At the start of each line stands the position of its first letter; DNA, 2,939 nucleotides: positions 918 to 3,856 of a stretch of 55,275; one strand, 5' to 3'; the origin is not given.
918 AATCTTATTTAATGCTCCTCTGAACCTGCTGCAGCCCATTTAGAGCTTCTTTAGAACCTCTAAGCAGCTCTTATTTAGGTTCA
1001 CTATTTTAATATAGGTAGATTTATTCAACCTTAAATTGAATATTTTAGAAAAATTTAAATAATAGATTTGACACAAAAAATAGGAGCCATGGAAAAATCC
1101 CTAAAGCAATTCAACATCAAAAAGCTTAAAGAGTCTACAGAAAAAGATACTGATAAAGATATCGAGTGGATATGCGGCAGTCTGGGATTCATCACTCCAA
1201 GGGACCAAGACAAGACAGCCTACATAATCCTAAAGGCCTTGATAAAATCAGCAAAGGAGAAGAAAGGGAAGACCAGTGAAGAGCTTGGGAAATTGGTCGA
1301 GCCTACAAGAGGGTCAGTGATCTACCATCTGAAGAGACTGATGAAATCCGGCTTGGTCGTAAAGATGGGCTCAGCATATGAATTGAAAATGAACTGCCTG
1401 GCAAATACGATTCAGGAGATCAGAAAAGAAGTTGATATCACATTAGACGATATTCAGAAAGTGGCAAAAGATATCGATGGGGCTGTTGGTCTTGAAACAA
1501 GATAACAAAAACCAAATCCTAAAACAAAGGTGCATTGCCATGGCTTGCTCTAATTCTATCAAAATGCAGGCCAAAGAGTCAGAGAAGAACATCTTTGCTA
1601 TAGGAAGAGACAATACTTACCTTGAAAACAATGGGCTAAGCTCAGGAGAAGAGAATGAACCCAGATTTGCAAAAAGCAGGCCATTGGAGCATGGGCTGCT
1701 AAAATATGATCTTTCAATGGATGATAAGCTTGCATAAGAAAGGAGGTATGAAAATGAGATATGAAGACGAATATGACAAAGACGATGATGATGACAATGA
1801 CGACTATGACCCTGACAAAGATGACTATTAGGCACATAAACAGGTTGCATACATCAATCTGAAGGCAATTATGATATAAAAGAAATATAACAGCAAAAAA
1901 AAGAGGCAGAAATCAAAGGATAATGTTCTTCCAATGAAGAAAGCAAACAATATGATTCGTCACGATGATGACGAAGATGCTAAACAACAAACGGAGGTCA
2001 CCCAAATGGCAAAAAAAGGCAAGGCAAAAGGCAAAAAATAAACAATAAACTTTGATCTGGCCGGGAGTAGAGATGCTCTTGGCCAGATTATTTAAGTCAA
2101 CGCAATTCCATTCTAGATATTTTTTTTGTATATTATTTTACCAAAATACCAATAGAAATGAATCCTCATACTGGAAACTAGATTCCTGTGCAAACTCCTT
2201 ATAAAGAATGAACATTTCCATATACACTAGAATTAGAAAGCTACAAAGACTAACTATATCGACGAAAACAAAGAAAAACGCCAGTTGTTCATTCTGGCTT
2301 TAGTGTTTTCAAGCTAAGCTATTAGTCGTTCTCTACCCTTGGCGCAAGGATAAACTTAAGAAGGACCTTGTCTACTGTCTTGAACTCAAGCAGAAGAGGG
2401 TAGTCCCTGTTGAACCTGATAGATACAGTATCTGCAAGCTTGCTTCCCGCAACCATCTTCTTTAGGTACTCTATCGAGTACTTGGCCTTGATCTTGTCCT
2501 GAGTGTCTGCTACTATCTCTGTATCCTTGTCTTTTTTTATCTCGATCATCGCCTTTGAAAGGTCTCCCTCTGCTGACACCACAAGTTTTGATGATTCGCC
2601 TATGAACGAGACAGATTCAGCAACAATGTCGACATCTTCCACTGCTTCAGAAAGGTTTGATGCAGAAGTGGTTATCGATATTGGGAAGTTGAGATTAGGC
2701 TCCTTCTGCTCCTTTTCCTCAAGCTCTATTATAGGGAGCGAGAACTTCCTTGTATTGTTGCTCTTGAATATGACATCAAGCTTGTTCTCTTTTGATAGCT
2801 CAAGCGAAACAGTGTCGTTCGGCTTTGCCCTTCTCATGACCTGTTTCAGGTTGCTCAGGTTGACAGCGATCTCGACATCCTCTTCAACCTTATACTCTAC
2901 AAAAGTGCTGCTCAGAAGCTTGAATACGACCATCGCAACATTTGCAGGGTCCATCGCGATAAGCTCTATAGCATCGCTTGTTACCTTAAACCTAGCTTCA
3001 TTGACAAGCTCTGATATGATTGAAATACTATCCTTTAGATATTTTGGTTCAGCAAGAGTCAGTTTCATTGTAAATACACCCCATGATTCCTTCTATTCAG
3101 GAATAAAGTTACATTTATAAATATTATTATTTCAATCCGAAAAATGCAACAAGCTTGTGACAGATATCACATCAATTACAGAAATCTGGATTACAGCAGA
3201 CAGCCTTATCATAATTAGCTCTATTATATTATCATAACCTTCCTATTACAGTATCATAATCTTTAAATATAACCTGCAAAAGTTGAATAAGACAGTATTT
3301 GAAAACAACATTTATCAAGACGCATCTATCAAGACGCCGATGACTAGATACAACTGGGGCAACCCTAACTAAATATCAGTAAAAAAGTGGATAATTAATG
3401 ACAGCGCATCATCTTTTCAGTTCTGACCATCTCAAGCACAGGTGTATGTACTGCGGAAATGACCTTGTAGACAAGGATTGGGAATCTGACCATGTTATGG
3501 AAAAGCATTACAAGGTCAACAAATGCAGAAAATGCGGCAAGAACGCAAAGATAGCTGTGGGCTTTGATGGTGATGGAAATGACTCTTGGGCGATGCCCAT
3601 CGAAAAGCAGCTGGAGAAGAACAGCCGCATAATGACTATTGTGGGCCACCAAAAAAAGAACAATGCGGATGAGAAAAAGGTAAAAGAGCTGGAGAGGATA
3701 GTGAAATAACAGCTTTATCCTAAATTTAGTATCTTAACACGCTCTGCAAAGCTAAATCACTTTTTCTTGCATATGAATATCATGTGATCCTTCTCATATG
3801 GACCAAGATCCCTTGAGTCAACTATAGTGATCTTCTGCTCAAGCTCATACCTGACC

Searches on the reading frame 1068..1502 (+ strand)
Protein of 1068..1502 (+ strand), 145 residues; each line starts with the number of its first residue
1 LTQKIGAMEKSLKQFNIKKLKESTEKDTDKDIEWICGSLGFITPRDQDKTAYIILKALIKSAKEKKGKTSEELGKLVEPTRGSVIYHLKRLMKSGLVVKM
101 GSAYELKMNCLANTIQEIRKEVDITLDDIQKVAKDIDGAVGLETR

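Call 10: search_protein_families(library=pfam, proteins=[window:1068-1502:+])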
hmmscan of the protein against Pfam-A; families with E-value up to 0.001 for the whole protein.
window:1068-1502:+ (145 aa): 1 family
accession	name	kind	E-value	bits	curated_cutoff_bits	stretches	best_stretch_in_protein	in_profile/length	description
PF01022.26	HTH_5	-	0.00024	21.4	22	1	48-97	1-45/47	Bacterial regulatory protein, arsR family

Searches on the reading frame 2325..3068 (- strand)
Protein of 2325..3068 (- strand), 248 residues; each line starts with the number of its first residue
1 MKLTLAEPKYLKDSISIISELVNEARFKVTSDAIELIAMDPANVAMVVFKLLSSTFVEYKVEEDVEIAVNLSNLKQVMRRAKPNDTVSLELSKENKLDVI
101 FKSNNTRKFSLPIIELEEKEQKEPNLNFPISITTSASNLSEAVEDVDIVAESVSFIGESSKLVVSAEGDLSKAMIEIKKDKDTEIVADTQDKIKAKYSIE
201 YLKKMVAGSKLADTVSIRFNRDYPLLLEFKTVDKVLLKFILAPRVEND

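Call 10: search_protein_families(library=pfam, proteins=[window:2325-3068:-])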
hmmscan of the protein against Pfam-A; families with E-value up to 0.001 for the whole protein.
window:2325-3068:- (248 aa): 4 families
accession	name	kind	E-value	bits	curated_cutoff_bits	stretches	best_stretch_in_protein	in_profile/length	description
PF00705.23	PCNA_N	-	1.8e-15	57.2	20.3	1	5-110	6-112/127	Proliferating cell nuclear antigen, N-terminal domain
PF02747.20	PCNA_C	-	4.5e-14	53.2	23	1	124-243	3-127/128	Proliferating cell nuclear antigen, C-terminal domain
PF02144.21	Rad1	-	2.7e-05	23.8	24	1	22-221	22-247/257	Repair protein Rad1/Rec1/Rad17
PF04005.17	Hus1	-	0.00016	21.4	27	1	2-135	4-117/288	Hus1-like protein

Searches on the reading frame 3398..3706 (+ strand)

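Call 14: search_protein_families(library=ncbifam, proteins=[window:3398-3706:+], max_evalue=0.000001)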
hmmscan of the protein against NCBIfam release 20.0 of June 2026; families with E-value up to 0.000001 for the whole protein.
window:3398-3706:+ (103 aa): 0 families

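Call 64: search_protein_families(library=pfam, proteins=[window:3398-3706:+], max_evalue=5)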
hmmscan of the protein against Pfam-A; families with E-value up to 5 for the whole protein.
window:3398-3706:+ (103 aa): 15 families
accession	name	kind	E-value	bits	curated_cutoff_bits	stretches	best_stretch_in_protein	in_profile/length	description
PF13248.11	Zn_ribbon_3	-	0.0023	17.8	27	2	15-29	4-17/26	zinc-ribbon domain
PF02892.21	zf-BED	-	0.0088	16.5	20.6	1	7-26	9-29/44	BED zinc finger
PF23458.2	DUF7130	-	0.021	15.1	35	1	3-21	43-61/89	Domain of unknown function (DUF7130)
PF16609.10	SH3-RhoG_link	-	0.032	14.3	26.6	1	32-77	79-124/261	SH3-RhoGEF linking unstructured region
PF02146.23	SIR2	-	0.049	14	24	1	12-76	106-167/180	Sir2 family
PF01844.29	HNH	-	0.069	13.8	21.4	1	16-37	1-23/47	HNH endonuclease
PF14279.12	HNH_5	-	0.079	13.4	27.5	1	16-34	1-19/56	HNH endonuclease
PF14116.11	YyzF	-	0.11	13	27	0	35-54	28-47/48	YyzF-like protein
PF06397.17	Desulfoferrod_N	-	0.12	12.5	23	1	13-21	6-14/36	Desulfoferrodoxin, N-terminal domain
PF13240.11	Zn_Ribbon_1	-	0.13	12.5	25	0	16-23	16-23/23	zinc-ribbon domain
PF17283.8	Zn_ribbon_SprT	-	0.14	12.6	28.1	1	4-24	15-35/38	SprT-like zinc ribbon domain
PF00653.27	BIR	-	0.16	13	22.9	1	9-42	32-64/70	Inhibitor of Apoptosis domain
PF24446.1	DUF7565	-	0.17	12.8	27.1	1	8-47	24-63/92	Family of unknown function (DUF7565)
PF25205.1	DUF7835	-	0.21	11.9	27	1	38-50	47-59/66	Domain of unknown function (DUF7835)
PF13465.12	zf-H2C2_2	-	1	10.3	40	1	32-46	9-23/26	Zinc-finger double domain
